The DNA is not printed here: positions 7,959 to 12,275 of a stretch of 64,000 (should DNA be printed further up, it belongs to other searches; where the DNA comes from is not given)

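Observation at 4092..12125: LRR protein + SNF2 helicase + PglX/DrmMI-like methyltransferase: a three-gene module that fits no complete known defence system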

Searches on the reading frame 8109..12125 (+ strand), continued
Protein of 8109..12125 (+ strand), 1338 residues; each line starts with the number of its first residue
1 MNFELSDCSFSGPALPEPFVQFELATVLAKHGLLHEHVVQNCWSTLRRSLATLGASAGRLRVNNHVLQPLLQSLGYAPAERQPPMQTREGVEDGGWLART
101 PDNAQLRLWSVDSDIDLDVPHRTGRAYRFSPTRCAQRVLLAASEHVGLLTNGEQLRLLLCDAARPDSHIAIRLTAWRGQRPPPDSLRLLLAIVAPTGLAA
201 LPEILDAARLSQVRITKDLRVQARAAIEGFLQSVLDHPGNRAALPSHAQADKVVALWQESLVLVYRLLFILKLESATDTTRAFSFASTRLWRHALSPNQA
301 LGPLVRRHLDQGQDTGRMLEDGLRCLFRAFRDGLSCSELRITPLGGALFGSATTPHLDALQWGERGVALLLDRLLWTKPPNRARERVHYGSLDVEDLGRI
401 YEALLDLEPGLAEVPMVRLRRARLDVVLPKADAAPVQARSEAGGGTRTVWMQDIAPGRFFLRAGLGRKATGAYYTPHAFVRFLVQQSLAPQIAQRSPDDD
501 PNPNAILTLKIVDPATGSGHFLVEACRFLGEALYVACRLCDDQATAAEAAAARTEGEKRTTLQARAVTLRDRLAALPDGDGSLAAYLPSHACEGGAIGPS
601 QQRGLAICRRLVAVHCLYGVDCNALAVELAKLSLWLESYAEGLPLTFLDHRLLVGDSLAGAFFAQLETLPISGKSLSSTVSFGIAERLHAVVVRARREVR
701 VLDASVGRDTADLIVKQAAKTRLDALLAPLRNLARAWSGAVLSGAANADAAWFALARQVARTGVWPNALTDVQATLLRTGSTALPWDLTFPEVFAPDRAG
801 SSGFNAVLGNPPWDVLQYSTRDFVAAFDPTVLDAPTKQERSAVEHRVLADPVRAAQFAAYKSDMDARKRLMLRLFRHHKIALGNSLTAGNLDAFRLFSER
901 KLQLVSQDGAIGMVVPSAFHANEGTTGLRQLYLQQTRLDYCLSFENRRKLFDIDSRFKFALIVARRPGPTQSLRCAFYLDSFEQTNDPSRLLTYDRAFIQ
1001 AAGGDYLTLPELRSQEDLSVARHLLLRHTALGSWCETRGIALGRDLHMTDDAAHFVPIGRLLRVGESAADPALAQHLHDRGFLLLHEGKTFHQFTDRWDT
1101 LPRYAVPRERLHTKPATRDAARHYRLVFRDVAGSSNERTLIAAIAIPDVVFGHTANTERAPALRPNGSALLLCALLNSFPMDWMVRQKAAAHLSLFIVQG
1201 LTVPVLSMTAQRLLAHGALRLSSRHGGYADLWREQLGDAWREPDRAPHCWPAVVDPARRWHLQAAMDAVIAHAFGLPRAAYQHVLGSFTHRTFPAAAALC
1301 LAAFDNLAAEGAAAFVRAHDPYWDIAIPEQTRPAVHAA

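Call 19: search_protein_families(library=padloc, proteins=[L030:7506-13340:+, L044:16283-21634:+, L066:14754-20474:+, L077:17048-22393:+], max_evalue=0.00001)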
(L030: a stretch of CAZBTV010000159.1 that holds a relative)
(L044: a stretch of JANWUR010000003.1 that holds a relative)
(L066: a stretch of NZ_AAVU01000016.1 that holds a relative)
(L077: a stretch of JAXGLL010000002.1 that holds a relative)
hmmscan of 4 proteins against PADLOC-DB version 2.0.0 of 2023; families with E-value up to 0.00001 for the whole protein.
L030:7506-13340:+ (1944 aa): 18 families
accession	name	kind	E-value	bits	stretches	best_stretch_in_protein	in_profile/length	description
PDLC00013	DruE1|DruE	-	5.2e-115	384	3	951-1682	961-1664/1776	SNF2 family N-terminal domain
PDLC00037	DruE3|DruE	-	2e-113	378.6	3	68-722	15-680/2055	SNF2 family N-terminal domain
PDLC00035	DruE3|DruE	-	2.7e-83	278.5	2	85-719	37-677/1460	SNF2 family N-terminal domain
PDLC00015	DruE2|DruE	-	6.9e-81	270.7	5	959-1436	1062-1518/1887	SNF2 family N-terminal domain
PDLC00036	DruE3|DruE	-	3.3e-77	257.9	3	138-373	92-313/2023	SNF2 family N-terminal domain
PDLC00014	DruE2|DruE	-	4.7e-75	251.1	5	956-1166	1091-1299/1928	SNF2 family N-terminal domain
PDLC00051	DruE4|DruE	-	8.7e-74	247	4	964-1162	1026-1220/1829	SNF2 family N-terminal domain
PDLC02503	BrxHI|BrxHII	-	1.7e-26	90.8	2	143-309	29-186/698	BrxHI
PDLC03960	SngC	-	1.1e-21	75.3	1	143-338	29-199/720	-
PDLC02896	DpdJ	-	1.7e-17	60.4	2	237-306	329-401/1487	DpdJ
PDLC02569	DrmA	-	1.8e-14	50.5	0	1069-1132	831-893/1095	DrmA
PDLC02501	BrxHI|BrxHII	-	2.2e-13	47.2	1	159-304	42-182/925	BrxHI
PDLC02570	DrmA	-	2.6e-13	47.2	1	1068-1132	582-646/851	DrmA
PDLC00937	Cas3d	-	2.5e-07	28.3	1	142-230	1-79/357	"CRISPR-associated helicase Cas3, subtype CYANO"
PDLC02893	DpdJ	-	5.5e-07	25.9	0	159-208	187-236/876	DpdJ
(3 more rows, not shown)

L044:16283-21634:+ (1783 aa): 19 families
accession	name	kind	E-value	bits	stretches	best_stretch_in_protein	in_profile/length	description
PDLC00037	DruE3|DruE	-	1.6e-118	395.5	3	27-687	32-690/2055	SNF2 family N-terminal domain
PDLC00013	DruE1|DruE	-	1.8e-113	378.9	3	918-1639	967-1664/1776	SNF2 family N-terminal domain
PDLC00035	DruE3|DruE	-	8.6e-91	303.4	2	29-692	35-692/1460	SNF2 family N-terminal domain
PDLC00015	DruE2|DruE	-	1.2e-78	263.3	5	922-1128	1066-1273/1887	SNF2 family N-terminal domain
PDLC00036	DruE3|DruE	-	3.9e-77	257.6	3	84-671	92-655/2023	SNF2 family N-terminal domain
PDLC00051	DruE4|DruE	-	8.9e-74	246.9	4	930-1124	1032-1223/1829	SNF2 family N-terminal domain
PDLC00014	DruE2|DruE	-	3.4e-71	238.3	5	918-1127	1092-1301/1928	SNF2 family N-terminal domain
PDLC02503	BrxHI|BrxHII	-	1.4e-25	87.7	2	89-250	29-181/698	BrxHI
PDLC03960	SngC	-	5.3e-22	76.3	1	89-251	29-183/720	-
PDLC02896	DpdJ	-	3.7e-20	69.3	2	183-252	329-401/1487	DpdJ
PDLC02569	DrmA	-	6.4e-15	52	0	1028-1092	831-894/1095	DrmA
PDLC02501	BrxHI|BrxHII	-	7.8e-15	52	1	71-251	10-183/925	BrxHI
PDLC02570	DrmA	-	7.5e-14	49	1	1027-1091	582-646/851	DrmA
PDLC02893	DpdJ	-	5e-10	36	0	187-248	345-408/876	DpdJ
PDLC02898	DpdJ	-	3.1e-09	34.2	0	187-248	345-408/506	DpdJ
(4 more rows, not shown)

L066:14754-20474:+ (1906 aa): 19 families
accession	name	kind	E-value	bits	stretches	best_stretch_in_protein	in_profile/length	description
PDLC00013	DruE1|DruE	-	2.5e-121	404.9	3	1048-1775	965-1681/1776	SNF2 family N-terminal domain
PDLC00037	DruE3|DruE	-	4.8e-114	380.7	3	183-831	78-696/2055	SNF2 family N-terminal domain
PDLC00015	DruE2|DruE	-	7.3e-87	290.5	4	1052-1774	1064-1775/1887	SNF2 family N-terminal domain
PDLC00014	DruE2|DruE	-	1.3e-83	279.4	3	1048-1774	1091-1813/1928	SNF2 family N-terminal domain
PDLC00036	DruE3|DruE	-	3.6e-82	274.3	3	196-362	90-266/2023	SNF2 family N-terminal domain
PDLC00035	DruE3|DruE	-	1.9e-81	272.4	2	198-801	102-665/1460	SNF2 family N-terminal domain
PDLC00051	DruE4|DruE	-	8.7e-80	266.8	4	1062-1240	1032-1220/1829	SNF2 family N-terminal domain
PDLC02503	BrxHI|BrxHII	-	2.6e-25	86.8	2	203-370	29-186/698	BrxHI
PDLC03960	SngC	-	1e-22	78.7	1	203-369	29-186/720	-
PDLC02896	DpdJ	-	3.2e-19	66.2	2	193-269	155-234/1487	DpdJ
PDLC02569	DrmA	-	3.6e-16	56.1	1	1127-1210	814-894/1095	DrmA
PDLC02501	BrxHI|BrxHII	-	4.2e-15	52.9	1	206-373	32-190/925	BrxHI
PDLC02570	DrmA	-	2.2e-13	47.4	1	1112-1211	553-647/851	DrmA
PDLC02897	DpdJ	-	2.7e-09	33.4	1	219-367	118-275/1570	DpdJ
PDLC01196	Cas3d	-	1e-07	28.9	0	190-361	7-160/594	CAS-I-D; effector_G3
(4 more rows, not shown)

L077:17048-22393:+ (1781 aa): 20 families
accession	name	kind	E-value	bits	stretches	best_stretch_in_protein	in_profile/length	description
PDLC00013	DruE1|DruE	-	4e-119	397.6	3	930-1641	961-1664/1776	SNF2 family N-terminal domain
PDLC00037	DruE3|DruE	-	7.5e-117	390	3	31-689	23-674/2055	SNF2 family N-terminal domain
PDLC00035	DruE3|DruE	-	2.8e-83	278.5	2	26-669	34-654/1460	SNF2 family N-terminal domain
PDLC00036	DruE3|DruE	-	6.3e-77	256.9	3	93-333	92-314/2023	SNF2 family N-terminal domain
PDLC00014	DruE2|DruE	-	8.6e-68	227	5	940-1369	1098-1522/1928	SNF2 family N-terminal domain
PDLC00015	DruE2|DruE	-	6.5e-65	217.7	3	938-1644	1064-1763/1887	SNF2 family N-terminal domain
PDLC00051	DruE4|DruE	-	9.4e-63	210.4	4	927-1366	1012-1433/1829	SNF2 family N-terminal domain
PDLC03960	SngC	-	1.5e-23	81.5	1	93-295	24-197/720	-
PDLC02503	BrxHI|BrxHII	-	1.1e-22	78.2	2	77-264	8-184/698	BrxHI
PDLC02896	DpdJ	-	2e-18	63.5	2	194-262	329-400/1487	DpdJ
PDLC02569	DrmA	-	6.6e-16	55.3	2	1014-1096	815-894/1095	DrmA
PDLC02570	DrmA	-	5e-14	49.6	1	1007-1113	562-663/851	DrmA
PDLC02501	BrxHI|BrxHII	-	1.7e-13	47.6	1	83-266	13-187/925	BrxHI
PDLC02893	DpdJ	-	2.8e-09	33.5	0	108-164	181-236/876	DpdJ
PDLC00937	Cas3d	-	2.7e-08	31.4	1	97-243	1-158/357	"CRISPR-associated helicase Cas3, subtype CYANO"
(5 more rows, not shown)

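Call 22: search_protein_families(library=padloc, proteins=[L044:14475-16241:+, L048:14918-16999:+, L049:12796-14274:+, L049:14323-16323:+, L052:12112-12951:+, L052:12948-13736:+, L059:15044-16243:+, L059:16240-16995:+, L069:14485-15435:+, L077:15303-17078:+], max_evalue=0.001)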
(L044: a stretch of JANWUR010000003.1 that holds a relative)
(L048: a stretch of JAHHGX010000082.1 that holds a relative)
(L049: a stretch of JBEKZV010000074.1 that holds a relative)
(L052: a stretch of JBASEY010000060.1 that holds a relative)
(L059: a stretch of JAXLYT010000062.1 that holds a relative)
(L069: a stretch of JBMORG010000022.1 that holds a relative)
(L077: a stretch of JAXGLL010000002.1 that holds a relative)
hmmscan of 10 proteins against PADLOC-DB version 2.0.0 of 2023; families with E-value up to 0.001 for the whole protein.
L044:14475-16241:+ (588 aa): 2 families
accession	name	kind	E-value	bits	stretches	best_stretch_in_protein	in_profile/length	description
PDLC02402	Aga_SIR2-PNTD1-PNTD2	-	2.5e-07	27.2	1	275-359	436-532/876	Class I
PDLC02418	Aga_SIR2-Kinase-PNTD1-PNTD2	-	3.8e-06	23.4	1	274-322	313-361/756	Class I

L048:14918-16999:+ (693 aa): 42 families (the best 25 are shown)
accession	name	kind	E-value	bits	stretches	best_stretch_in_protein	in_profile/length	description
PDLC01087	C3a187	-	2.3e-31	107.2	2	427-683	315-553/559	NERD+UvrD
PDLC00117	GajB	-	3.8e-31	106.2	2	603-684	511-597/604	UrvD helicase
PDLC00132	GajB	-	5.3e-23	79.5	2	215-512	3-299/625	UrvD helicase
PDLC00114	GajB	-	3e-21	73.7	2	597-681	538-627/635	UrvD helicase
PDLC03802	RTasHel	-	1.5e-19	68.3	2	605-683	603-663/675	DRT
PDLC00130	GajB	-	5e-19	66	1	605-681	507-582/589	UrvD helicase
PDLC00127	GajB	-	8.8e-17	58.8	2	551-674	446-569/594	UrvD helicase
PDLC00112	GajB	-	1.4e-16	58.2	2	432-580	212-358/581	UrvD helicase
PDLC00108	GajB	-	2.9e-15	54.2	1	606-669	355-412/445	UrvD helicase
PDLC00121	GajB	-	3e-15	53.8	2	416-518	183-289/565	UrvD helicase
PDLC00129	GajB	-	3.4e-15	53.6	1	424-515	219-312/594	UrvD helicase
PDLC00123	GajB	-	3.5e-15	53.6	1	602-674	437-510/540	UrvD helicase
PDLC00109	GajB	-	3.7e-15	53.4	1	430-552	174-294/647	UrvD helicase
PDLC00104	GajB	-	1.8e-14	51.4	2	604-681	501-573/574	UrvD helicase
PDLC00119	GajB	-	1.7e-13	48.4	2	235-546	21-327/565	UrvD helicase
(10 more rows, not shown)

L049:12796-14274:+ (492 aa): 3 families
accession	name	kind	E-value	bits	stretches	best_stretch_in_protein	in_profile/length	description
PDLC02421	Aga_TIR-PNTD1-PNTD2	-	2.8e-07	28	1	19-128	5-118/430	Class I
PDLC02403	Aga_TIR-PNTD1-PNTD2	-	6.3e-07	26.8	1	19-128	4-117/443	Class I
PDLC05062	PDC-S66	-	2.2e-06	25.3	1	12-91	143-223/282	-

L049:14323-16323:+ (666 aa): 34 families (the best 25 are shown)
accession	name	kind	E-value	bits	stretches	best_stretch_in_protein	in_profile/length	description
PDLC04050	PD-T4-6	-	2.4e-98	328.1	1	17-331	8-317/480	-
PDLC04042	PD-T4-6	-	3.4e-85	284.2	1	73-342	7-274/292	-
PDLC04053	PD-T4-6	-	4.7e-81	270.6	1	74-350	8-281/311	-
PDLC04043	PD-T4-6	-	8.2e-78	260.5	1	74-378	14-319/452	-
PDLC04054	PD-T4-6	-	6.6e-76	254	1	75-390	11-309/347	-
PDLC04060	PD-T4-6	-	2.8e-75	252.1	1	72-339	5-268/486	-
PDLC04061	PD-T4-6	-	1.7e-73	246.9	1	72-343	13-286/510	-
PDLC04052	PD-T4-6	-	6.4e-70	234.7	1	73-341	7-277/496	-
PDLC04039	PD-T4-6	-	9.7e-70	233.8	1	71-346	10-281/458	-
PDLC04047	PD-T4-6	-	1.1e-69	233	1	73-344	8-276/327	-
PDLC04138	mad6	-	2e-65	220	1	72-357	48-330/659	mads_6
PDLC04057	PD-T4-6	-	3.1e-65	218.9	1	75-344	8-274/443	-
PDLC04048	PD-T4-6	-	7.2e-65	217.7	1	73-341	8-273/354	-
PDLC04040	PD-T4-6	-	1.1e-63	213.8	1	82-338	1-263/547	-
PDLC04055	PD-T4-6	-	3.6e-61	205.4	1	4-347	4-342/496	-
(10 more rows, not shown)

L052:12112-12951:+ (279 aa): 24 families
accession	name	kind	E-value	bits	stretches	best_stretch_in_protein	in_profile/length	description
PDLC02266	AbiEi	-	4.1e-86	286.5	1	20-278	2-257/258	AbiEi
PDLC02282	AbiEi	-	4.6e-82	273.3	1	20-278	2-259/260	AbiEi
PDLC02252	AbiEi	-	1.2e-65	219.7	1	20-277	2-257/259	AbiEi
PDLC02267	AbiEi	-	2.4e-31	107.1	1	29-276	14-245/252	AbiEi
PDLC02271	AbiEi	-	4.2e-16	56.9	1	39-271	27-257/263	AbiEi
PDLC02276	AbiEi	-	5.2e-16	56.9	1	50-236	31-214/270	AbiEi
PDLC02269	AbiEi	-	1.2e-15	55.5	1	35-271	12-236/251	AbiEi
PDLC02270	AbiEi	-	2.1e-15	54.5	1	36-271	13-253/265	AbiEi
PDLC02287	AbiEi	-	1.8e-14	51.9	1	36-271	13-236/253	AbiEi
PDLC02265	AbiEi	-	3.3e-09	34.8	1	53-199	29-168/198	AbiEi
PDLC02273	AbiEi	-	3.3e-07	28.5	1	34-219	15-198/205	AbiEi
PDLC02242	AbiEi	-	4.2e-07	27.9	1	49-221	27-202/207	AbiEi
PDLC02237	AbiEi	-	4.2e-07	27.8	1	151-272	167-284/285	AbiEi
PDLC02268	AbiEi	-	1.2e-06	26.2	1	54-214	27-190/204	AbiEi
PDLC02233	AbiEi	-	7.4e-06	23.7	1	49-147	32-132/214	AbiEi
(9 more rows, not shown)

L052:12948-13736:+ (262 aa): 27 families (the best 25 are shown)
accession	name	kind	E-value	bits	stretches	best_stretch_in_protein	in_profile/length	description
PDLC02294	AbiEii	-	9.9e-105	348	1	1-261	1-259/260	AbiEii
PDLC02304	AbiEii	-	1.4e-28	98.5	1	1-227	1-227/260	AbiEii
PDLC02305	AbiEii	-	4.1e-18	63.7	2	120-258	125-256/306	AbiEii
PDLC02323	AbiEii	-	3.9e-17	60.7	2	154-246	150-237/248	AbiEii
PDLC02303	AbiEii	-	3.6e-16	57.3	1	19-205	17-198/249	AbiEii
PDLC02292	AbiEii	-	4.8e-15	54.1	1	19-134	25-135/283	AbiEii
PDLC02317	AbiEii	-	6.7e-15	52.9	2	21-76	20-74/396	AbiEii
PDLC02318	AbiEii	-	2.1e-14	51.6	1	27-185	24-181/280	AbiEii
PDLC02321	AbiEii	-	2.4e-13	48.4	2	22-91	22-82/296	AbiEii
PDLC02307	AbiEii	-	9.4e-13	46.4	1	40-186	18-143/219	AbiEii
PDLC02293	AbiEii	-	2.3e-12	45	1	28-244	25-251/270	AbiEii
PDLC02290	AbiEii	-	3.5e-11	41.1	1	31-206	11-177/290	AbiEii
PDLC02330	AbiEii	-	5.1e-11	40.7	1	33-227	15-196/219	AbiEii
PDLC02313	AbiEii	-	8.3e-11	39.9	1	111-230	116-223/254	AbiEii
PDLC02296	AbiEii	-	4.1e-10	37.3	1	20-240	22-249/282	AbiEii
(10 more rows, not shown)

L059:15044-16243:+ (399 aa): 127 families (the best 25 are shown)
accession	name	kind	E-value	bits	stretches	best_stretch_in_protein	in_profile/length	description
PDLC04541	PDC-M25A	-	3.8e-65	218.4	1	1-365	1-338/380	-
PDLC04182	HEC-01A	-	3.9e-43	146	1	4-386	6-397/406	-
PDLC04175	HEC-01A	-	1.8e-40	137.1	1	3-385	7-354/363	-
PDLC04177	HEC-01A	-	2.6e-38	130.1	1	2-385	5-384/393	-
PDLC04183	HEC-01A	-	1.8e-37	127.4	1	24-386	21-395/402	-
PDLC04178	HEC-01A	-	6.3e-37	125.6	1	24-383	25-374/399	-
PDLC04184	HEC-01A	-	2.1e-36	124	2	124-345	164-396/464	-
PDLC04391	PDC-M07A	-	3.2e-35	119.9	1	1-384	1-396/412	-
PDLC04389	PDC-M07A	-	3.5e-35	119.8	1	2-383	6-417/443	-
PDLC02980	AriA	-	1.9e-34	118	1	29-340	1-303/304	-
PDLC04393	PDC-M07A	-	6.8e-33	112.3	2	179-383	192-399/435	-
PDLC04392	PDC-M07A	-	1.1e-32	111.7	2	175-393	186-407/432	-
PDLC04135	mad3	-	5.3e-30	103.2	1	2-385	2-370/374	mads_3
PDLC04176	HEC-01A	-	7.9e-27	92.6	1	25-357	21-337/371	-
PDLC04180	HEC-01A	-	5.2e-25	86.4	1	24-359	19-341/382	-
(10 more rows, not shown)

L059:16240-16995:+ (251 aa): 3 families
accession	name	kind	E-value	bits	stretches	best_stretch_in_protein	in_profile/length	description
PDLC04210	HEC-01B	-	5.9e-10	37.3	1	38-239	17-209/217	-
PDLC04544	PDC-M25B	-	9.7e-07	27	1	59-242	76-240/246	-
PDLC04209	HEC-01B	-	0.00054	17.8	1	140-234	111-206/219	-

L069:14485-15435:+ (316 aa): 0 families

L077:15303-17078:+ (591 aa): 18 families
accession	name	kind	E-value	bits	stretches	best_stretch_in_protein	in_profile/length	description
PDLC04151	HEC-05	-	9.4e-28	95.3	2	43-140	24-134/600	-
PDLC04709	PDC-M55C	-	3.6e-23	80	1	31-448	1-403/554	-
PDLC04150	HEC-05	-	9.5e-19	65.6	1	52-138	15-114/583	-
PDLC03877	NsnA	-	1.9e-09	35.3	1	50-267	56-191/385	-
PDLC04154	HEC-06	-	6.3e-09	33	1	41-132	8-85/569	-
PDLC02695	Orf5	-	2.1e-08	31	1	41-133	4-92/601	Orf5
PDLC02687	Orf5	-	3.7e-07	27.3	0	252-273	210-231/543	Orf5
PDLC04157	HEC-06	-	7.1e-07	26.2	0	50-131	14-84/558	-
PDLC04155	HEC-06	-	1.1e-06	25.5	0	54-131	16-82/562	-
PDLC02693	Orf5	-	7.4e-06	23.2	0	59-132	9-76/543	Orf5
PDLC02690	Orf5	-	7.9e-06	23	1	60-276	11-211/531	Orf5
PDLC04152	HEC-05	-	1e-05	22.3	0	59-96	20-61/566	-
PDLC02691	Orf5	-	2.1e-05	21.3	0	43-181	6-133/579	Orf5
PDLC02792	SspE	-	5.8e-05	19.6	0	37-132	3-103/771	SspE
PDLC04153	HEC-05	-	7.4e-05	19.1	0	48-135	10-111/621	-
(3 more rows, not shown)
